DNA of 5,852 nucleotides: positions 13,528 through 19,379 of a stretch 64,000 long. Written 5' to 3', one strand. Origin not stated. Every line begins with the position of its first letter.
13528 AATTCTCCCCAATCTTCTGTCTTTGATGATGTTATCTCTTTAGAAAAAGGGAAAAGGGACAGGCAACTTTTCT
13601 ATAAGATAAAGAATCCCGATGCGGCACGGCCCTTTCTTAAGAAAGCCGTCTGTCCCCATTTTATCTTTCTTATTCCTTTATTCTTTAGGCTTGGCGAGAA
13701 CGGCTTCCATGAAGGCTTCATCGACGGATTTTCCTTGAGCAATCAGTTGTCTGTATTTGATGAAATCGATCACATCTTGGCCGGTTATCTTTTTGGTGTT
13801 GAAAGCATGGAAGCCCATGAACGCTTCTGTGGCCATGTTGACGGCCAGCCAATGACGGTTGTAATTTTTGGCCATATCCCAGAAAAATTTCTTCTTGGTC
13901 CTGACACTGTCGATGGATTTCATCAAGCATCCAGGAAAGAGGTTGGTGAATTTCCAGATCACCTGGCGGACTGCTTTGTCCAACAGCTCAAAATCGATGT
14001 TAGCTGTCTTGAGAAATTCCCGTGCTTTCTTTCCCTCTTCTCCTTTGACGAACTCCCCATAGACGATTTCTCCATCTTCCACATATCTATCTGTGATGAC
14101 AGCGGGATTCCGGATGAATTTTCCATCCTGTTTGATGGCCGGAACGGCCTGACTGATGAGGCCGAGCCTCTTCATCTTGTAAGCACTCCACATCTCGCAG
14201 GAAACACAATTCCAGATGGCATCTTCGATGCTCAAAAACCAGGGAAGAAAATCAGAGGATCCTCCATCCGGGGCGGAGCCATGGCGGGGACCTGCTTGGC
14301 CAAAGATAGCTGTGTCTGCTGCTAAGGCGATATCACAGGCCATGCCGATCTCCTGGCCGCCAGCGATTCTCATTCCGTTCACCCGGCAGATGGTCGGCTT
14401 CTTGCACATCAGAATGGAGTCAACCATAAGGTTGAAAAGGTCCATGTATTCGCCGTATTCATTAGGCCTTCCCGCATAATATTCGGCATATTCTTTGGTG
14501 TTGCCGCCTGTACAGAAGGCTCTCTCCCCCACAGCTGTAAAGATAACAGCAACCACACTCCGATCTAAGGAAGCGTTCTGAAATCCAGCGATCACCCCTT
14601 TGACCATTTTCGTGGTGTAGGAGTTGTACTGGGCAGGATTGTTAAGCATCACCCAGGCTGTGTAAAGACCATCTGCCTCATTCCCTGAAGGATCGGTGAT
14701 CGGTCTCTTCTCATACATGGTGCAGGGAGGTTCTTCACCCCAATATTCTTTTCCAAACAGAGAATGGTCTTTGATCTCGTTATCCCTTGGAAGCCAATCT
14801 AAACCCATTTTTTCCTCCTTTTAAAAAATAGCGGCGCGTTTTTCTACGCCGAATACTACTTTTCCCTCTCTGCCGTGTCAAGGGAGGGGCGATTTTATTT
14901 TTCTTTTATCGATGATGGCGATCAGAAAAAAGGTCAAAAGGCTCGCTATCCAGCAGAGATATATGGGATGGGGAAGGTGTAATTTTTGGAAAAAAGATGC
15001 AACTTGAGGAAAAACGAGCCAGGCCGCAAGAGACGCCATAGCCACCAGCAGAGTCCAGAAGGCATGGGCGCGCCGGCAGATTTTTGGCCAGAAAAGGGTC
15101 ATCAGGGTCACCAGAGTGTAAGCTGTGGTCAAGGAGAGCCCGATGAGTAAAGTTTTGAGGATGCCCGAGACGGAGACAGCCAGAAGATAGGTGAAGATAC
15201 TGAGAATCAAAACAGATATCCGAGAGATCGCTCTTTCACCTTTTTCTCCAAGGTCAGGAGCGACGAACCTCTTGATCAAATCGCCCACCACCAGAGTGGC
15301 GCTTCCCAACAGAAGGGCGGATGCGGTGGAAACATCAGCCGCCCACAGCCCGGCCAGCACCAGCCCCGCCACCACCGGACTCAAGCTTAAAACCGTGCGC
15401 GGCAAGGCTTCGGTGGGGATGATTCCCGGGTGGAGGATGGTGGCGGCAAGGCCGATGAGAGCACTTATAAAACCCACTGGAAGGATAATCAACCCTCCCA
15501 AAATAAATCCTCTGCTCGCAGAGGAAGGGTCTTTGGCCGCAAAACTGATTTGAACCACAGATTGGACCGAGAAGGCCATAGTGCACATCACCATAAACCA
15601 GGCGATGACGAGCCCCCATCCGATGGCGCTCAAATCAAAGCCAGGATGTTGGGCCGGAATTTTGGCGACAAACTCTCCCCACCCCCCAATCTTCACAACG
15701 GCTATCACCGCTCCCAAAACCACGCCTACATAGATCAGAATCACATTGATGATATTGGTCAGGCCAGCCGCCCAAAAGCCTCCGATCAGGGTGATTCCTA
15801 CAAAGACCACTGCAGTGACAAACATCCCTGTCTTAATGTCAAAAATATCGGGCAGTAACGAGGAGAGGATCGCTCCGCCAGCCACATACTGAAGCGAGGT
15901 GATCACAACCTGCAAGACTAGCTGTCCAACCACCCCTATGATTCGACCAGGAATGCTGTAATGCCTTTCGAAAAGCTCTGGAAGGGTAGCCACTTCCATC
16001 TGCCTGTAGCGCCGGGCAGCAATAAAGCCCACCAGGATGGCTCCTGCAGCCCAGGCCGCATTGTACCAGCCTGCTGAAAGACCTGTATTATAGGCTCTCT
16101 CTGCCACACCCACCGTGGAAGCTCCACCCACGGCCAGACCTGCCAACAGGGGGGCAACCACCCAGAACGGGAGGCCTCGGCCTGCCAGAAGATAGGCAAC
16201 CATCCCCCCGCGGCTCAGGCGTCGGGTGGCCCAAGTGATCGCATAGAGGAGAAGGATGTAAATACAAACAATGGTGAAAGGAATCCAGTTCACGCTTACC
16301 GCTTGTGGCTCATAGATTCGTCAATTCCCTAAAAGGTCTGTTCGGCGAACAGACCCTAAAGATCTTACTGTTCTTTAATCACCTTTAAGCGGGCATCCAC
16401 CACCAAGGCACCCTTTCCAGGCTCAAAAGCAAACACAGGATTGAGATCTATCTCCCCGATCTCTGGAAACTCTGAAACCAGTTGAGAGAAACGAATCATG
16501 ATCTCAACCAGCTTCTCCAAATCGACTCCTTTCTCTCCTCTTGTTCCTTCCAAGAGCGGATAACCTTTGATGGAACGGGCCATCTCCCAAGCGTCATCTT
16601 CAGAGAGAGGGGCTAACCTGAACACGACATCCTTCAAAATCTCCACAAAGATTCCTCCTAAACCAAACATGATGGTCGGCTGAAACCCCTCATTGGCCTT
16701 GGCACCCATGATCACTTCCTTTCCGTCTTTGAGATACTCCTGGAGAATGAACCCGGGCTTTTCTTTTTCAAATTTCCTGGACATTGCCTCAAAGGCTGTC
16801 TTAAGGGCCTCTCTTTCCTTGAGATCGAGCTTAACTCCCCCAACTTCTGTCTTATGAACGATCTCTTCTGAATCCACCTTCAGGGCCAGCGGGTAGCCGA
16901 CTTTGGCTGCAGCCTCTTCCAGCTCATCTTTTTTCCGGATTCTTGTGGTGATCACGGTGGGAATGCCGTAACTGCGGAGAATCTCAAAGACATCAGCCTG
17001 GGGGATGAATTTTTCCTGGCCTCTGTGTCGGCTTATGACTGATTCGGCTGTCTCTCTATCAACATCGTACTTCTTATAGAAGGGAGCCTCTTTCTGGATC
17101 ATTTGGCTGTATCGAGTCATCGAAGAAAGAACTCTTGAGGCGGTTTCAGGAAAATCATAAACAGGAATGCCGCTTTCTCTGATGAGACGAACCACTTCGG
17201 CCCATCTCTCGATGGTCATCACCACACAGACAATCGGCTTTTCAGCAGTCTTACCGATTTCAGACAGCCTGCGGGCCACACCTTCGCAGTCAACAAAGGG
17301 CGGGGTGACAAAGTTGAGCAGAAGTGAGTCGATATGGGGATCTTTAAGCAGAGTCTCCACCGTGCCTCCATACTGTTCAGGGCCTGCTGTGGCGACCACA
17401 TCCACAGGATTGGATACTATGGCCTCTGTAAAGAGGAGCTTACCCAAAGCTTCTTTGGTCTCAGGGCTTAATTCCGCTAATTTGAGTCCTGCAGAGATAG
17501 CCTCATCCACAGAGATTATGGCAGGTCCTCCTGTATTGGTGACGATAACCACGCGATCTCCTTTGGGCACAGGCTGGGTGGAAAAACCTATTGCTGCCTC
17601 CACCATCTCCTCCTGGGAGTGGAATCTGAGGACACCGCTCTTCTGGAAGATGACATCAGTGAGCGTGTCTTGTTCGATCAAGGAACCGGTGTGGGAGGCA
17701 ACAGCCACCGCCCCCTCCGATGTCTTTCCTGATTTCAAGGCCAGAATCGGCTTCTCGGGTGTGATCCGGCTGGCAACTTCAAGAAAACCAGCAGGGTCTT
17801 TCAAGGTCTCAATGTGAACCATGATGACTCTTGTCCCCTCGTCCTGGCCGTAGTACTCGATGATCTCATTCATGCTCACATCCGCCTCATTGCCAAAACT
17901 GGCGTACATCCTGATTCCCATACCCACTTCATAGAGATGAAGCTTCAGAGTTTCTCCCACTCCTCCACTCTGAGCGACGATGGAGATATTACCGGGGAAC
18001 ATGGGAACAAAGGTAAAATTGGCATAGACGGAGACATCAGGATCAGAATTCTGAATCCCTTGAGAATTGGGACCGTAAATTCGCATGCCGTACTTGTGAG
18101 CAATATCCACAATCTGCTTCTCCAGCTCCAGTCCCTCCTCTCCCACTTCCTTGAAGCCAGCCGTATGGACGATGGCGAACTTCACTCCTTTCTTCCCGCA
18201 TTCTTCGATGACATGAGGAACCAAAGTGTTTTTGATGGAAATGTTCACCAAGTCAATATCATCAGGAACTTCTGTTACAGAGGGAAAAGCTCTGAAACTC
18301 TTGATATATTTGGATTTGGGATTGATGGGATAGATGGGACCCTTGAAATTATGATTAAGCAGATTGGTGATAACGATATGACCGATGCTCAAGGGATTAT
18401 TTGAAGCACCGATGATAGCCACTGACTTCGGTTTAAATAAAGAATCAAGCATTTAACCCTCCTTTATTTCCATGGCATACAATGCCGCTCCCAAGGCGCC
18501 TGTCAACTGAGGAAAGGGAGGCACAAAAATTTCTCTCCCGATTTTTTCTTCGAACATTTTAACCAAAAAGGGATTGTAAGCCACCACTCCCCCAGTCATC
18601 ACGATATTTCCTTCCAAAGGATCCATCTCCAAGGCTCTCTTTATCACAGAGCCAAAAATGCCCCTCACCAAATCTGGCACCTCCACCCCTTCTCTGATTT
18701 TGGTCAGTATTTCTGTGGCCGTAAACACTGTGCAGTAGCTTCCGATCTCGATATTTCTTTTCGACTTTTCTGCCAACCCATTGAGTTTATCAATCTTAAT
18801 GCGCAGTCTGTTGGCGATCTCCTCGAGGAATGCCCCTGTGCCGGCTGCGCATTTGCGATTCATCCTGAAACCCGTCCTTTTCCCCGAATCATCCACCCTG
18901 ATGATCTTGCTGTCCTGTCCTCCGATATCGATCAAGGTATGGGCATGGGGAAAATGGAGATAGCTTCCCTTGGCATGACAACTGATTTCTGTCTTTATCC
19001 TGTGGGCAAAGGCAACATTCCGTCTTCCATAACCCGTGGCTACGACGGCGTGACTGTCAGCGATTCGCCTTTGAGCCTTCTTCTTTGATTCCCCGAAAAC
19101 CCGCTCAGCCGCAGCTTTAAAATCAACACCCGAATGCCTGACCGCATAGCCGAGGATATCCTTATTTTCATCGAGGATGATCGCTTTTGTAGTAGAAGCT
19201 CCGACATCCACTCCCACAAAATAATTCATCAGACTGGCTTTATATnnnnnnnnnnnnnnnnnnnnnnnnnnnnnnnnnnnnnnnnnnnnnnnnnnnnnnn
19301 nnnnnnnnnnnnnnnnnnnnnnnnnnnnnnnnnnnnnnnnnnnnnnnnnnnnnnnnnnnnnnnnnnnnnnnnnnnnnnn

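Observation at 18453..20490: A radical-enzyme activase with only one HGD-D (BcrB/C / HgdA/B-like) subunit, placed between bamA-like and dch/had-like genes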

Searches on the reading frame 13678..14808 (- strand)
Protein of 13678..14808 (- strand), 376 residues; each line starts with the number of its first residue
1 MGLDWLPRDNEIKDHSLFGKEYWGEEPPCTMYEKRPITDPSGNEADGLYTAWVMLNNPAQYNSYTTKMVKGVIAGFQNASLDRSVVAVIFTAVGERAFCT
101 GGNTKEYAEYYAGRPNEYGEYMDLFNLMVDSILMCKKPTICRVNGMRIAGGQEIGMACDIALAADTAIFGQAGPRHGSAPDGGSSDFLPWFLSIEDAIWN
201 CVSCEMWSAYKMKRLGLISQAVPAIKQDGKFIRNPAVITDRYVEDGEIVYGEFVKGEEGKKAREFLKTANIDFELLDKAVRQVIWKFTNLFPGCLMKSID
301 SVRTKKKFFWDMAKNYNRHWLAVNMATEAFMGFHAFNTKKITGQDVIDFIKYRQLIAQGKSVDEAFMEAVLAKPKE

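Call 4: search_protein_families(library=pfam, proteins=[window:13678-14808:-])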
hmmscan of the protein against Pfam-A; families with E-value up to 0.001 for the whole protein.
window:13678-14808:- (376 aa): 2 families
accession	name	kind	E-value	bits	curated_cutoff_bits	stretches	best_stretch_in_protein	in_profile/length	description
PF00378.25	ECH_1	-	5.1e-31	108.4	27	1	52-224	8-176/251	Enoyl-CoA hydratase/isomerase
PF16113.10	ECH_2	-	1.1e-16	61.7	27.2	1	51-224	2-174/335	Enoyl-CoA hydratase/isomerase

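Call 5: search_protein_families(library=ncbifam, proteins=[window:13678-14808:-])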
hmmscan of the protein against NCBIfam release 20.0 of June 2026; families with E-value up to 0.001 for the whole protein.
window:13678-14808:- (376 aa): 64 families (the best 25 are shown)
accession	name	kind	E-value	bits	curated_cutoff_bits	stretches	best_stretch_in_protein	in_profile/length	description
TIGR03200.1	dearomat_oah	equivalog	6.1e-170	565.1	464.45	1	12-371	1-360/360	6-oxocyclohex-1-ene-1-carbonyl-CoA hydratase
TIGR03210.1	badI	equivalog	4.2e-28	98.4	467.6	1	50-229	12-187/256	2-ketocyclohexanecarboxyl-CoA hydrolase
NF046063.1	oxepin_alt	equivalog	8.7e-27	94.2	300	1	51-223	11-182/254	oxepin-CoA hydrolase, alternative type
NF005637.0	PRK07396.1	equivalog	6.2e-26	91.4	380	1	51-226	24-197/273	1,4-dihydroxy-2-naphthoyl-CoA synthase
NF005700.0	PRK07511.1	subfamily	4.9e-25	88.6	274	1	53-221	16-183/260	enoyl-CoA hydratase family protein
TIGR01929.1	menB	equivalog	6.4e-25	88.2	342.7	1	50-233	13-194/259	1,4-dihydroxy-2-naphthoyl-CoA synthase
NF051848.1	EnCoAHydtEchA19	equivalog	2.3e-24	86.4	400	1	52-224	12-183/258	enoyl-CoA hydratase EchA19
NF004840.0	PRK06190.1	equivalog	9.8e-23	81.1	253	1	51-224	15-184/260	enoyl-CoA hydratase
NF004517.0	PRK05862.1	equivalog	5.3e-22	78.5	396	1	51-225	15-183/257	enoyl-CoA hydratase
NF006109.0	PRK08260.1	subfamily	8.8e-22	77.7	320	1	51-223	15-200/296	enoyl-CoA hydratase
NF006588.0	PRK09120.1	equivalog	2.9e-21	75.9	276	1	50-226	18-194/276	p-hydroxycinnamoyl CoA hydratase/lyase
TIGR02280.1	PaaB1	equivalog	7.8e-21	74.7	345.15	1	53-222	12-179/256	2-(1,2-epoxy-1,2-dihydrophenyl)acetyl-CoA isomerase PaaG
NF004475.0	PRK05809.1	subfamily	1.4e-19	70.6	394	1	51-222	15-183/260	short-chain-enoyl-CoA hydratase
NF006699.0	PRK09245.1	subfamily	2e-19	69.9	354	1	52-224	15-191/266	crotonase/enoyl-CoA hydratase family protein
NF005802.0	PRK07657.1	equivalog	2.3e-19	69.9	363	1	51-228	15-189/260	enoyl-CoA hydratase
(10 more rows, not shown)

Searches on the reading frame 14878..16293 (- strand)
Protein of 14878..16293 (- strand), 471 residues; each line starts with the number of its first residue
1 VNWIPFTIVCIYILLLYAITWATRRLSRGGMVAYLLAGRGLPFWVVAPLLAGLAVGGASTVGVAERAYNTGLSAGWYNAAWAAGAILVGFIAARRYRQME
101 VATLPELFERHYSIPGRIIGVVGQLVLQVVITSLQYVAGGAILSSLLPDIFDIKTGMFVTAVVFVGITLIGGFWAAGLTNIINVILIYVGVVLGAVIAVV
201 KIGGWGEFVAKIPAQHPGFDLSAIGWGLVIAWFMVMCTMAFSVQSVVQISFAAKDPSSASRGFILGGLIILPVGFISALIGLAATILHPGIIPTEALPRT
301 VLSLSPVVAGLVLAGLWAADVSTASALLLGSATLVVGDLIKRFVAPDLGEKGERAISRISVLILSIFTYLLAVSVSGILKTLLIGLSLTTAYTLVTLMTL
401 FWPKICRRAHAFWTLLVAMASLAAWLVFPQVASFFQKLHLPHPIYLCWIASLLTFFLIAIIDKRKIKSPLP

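Call 4: search_protein_families(library=pfam, proteins=[window:14878-16293:-])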
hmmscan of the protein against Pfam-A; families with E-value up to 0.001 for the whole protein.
window:14878-16293:- (471 aa): 1 family
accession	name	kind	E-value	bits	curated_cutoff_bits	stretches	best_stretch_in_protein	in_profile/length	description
PF00474.23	SSF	-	1.4e-28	100.4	22.8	1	34-417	1-405/406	Sodium:solute symporter family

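Call 5: search_protein_families(library=ncbifam, proteins=[window:14878-16293:-])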
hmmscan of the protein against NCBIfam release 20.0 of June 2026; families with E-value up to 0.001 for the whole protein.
window:14878-16293:- (471 aa): 6 families
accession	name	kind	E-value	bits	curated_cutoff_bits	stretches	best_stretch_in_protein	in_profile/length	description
TIGR00813.1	sss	superfamily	1.2e-37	130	184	1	34-416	1-409/411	sodium/solute symporter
TIGR02121.1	Na_Pro_sym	equivalog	1.9e-23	83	515.5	1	7-430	5-442/488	sodium/proline symporter PutP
NF007790.0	PRK10484.1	equivalog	9e-19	67.7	401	1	7-464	8-485/527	solute:sodium symporter family transporter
TIGR02119.1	panF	equivalog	8.2e-17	61.4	328.05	1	4-463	5-469/471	sodium/pantothenate symporter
TIGR03648.1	Na_symport_lg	subfamily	2.8e-16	59.1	320.75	2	303-431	357-486/547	VC_2705 family sodium/solute symporter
NF011948.0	PRK15419.1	equivalog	3.9e-09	35.9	955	1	8-428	10-447/502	sodium/proline symporter PutP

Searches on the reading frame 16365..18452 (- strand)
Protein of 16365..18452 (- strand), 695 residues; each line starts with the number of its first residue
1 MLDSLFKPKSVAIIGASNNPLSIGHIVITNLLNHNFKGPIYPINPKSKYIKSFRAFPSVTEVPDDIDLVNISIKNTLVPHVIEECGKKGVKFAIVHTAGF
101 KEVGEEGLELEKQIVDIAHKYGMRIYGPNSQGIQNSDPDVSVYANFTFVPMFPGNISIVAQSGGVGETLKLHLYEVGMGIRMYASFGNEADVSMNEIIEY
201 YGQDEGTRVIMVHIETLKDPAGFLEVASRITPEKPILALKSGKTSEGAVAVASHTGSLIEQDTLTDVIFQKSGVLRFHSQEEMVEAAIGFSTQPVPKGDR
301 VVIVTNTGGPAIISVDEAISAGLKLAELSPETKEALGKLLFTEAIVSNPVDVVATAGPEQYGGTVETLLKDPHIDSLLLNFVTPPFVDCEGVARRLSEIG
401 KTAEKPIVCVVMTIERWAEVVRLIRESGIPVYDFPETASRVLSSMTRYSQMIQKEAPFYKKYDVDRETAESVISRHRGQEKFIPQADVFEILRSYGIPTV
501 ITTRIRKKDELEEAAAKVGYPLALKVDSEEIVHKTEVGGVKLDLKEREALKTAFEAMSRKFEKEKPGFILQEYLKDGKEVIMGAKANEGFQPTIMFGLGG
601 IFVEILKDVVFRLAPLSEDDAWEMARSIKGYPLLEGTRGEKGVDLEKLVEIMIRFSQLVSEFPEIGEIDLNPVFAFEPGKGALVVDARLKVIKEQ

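Call 4: search_protein_families(library=pfam, proteins=[window:16365-18452:-])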
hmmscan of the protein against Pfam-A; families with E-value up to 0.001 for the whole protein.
window:16365-18452:- (695 aa): 5 families
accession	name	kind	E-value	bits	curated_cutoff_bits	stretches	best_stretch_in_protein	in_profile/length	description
PF13549.11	ATP-grasp_5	-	8.8e-66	221.9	27.6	1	481-691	8-221/221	ATP-grasp domain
PF13607.11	Succ_CoA_lig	-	1.1e-40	139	27.4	1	153-287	1-135/138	Succinyl-CoA ligase like flavodoxin domain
PF13380.12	CoA_binding_2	-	2.1e-22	80.2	22.8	1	9-134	1-114/116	CoA binding domain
PF19045.5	Ligase_CoA_2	-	9e-14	52.3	23.7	1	301-443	1-149/162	Ligase-CoA domain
PF02629.25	CoA_binding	-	2.8e-08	34.8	22.3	1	7-99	2-97/97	CoA binding domain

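Call 5: search_protein_families(library=ncbifam, proteins=[window:16365-18452:-])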
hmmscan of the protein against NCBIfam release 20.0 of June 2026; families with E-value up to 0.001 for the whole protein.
window:16365-18452:- (695 aa): 5 families
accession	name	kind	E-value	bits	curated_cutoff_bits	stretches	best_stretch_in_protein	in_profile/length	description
NF045493.1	HydDutCoALig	equivalog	8.2e-172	573.3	1300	1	4-690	5-697/698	4-hydroxybutyrate--CoA ligase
NF045494.1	AcCoALig_Archglob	equivalog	2.8e-153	511.8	1200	2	3-450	219-664/665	acetate--CoA ligase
TIGR02717.1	AcCoA-syn-alpha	equivalog_domain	1.5e-137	458.9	567.15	1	2-448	1-446/447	acetate--CoA ligase alpha subunit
NF045492.1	HydPropCoALig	equivalog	3.4e-127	425.7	1300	2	2-448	248-696/700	3-hydroxypropionate--CoA ligase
NF010623.0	PRK14016.1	subfamily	0.00061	18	877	1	490-561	220-286/871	cyanophycin synthetase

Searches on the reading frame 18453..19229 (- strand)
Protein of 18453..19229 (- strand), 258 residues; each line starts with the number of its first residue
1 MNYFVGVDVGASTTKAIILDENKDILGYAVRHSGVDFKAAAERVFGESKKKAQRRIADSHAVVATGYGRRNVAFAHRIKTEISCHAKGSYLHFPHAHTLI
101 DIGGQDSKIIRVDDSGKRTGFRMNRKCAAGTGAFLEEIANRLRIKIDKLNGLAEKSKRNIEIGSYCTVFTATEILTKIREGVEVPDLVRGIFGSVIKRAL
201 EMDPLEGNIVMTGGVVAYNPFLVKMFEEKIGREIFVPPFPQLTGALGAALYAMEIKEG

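Call 4: search_protein_families(library=pfam, proteins=[window:18453-19229:-])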
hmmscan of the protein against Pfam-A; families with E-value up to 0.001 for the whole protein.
window:18453-19229:- (258 aa): 2 families
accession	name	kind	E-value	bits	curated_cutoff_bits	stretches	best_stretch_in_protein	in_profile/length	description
PF01869.26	BcrAD_BadFG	-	1.2e-50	173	31.5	1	5-252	1-271/271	BadF/BadG/BcrA/BcrD ATPase family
PF00370.27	FGGY_N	-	0.00095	19.3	28.8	0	3-32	1-30/245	FGGY family of carbohydrate kinases, N-terminal domain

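Call 5: search_protein_families(library=ncbifam, proteins=[window:18453-19229:-])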
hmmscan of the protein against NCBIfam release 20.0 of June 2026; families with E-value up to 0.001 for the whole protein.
window:18453-19229:- (258 aa): 6 families
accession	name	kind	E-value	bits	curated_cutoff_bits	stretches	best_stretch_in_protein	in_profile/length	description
TIGR00241.1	CoA_E_activ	domain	2.3e-67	227.1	125.4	1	4-250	2-247/248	acyl-CoA dehydratase activase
TIGR02259.1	benz_CoA_red_A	equivalog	1.7e-43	149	578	2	60-251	231-431/432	benzoyl-CoA reductase subunit A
TIGR03192.1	benz_CoA_bzdQ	equivalog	1.4e-36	126.5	380.2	1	5-253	35-287/293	benzoyl-CoA reductase, bzd-type, subunit Q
TIGR03286.1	methan_mark_15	hypoth_equivalog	6.3e-34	117.6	455.75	1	5-252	147-401/404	methanogenesis marker 15 protein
TIGR02261.1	benz_CoA_red_D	equivalog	2.5e-27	95.7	312.85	1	6-251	5-261/262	benzoyl-CoA reductase subunit D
NF009842.0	PRK13317.1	equivalog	6.6e-05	22.4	234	0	1-72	1-61/277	type II pantothenate kinase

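Call 12: search_solved_structures(query=window:18453-19229:-, max_evalue=0.01)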
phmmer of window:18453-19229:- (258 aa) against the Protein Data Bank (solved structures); distinct sequences matched with E-value up to 0.01: 5.
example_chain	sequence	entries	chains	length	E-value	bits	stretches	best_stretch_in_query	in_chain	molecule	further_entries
9gai_D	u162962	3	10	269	5.3e-55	190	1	1-254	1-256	3-methylbenzoyl-CoA reductase alpha subunit MbdQ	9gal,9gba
4eht_A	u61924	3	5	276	2.3e-54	187.9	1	3-254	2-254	Activator of 2-hydroxyisocaproyl-CoA dehydratase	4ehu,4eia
1hux_A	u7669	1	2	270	5.1e-51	177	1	3-253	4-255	ACTIVATOR OF (R)-2-HYDROXYGLUTARYL-COA DEHYDRATASE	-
9gai_C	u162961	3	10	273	1.4e-39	139.5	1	1-251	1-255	3-methylbenzoyl-CoA reductase delta subunit MbdP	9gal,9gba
7yyl_E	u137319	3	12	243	8.7e-35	123.8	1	4-254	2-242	Putative CoA-substrate-specific enzyme activase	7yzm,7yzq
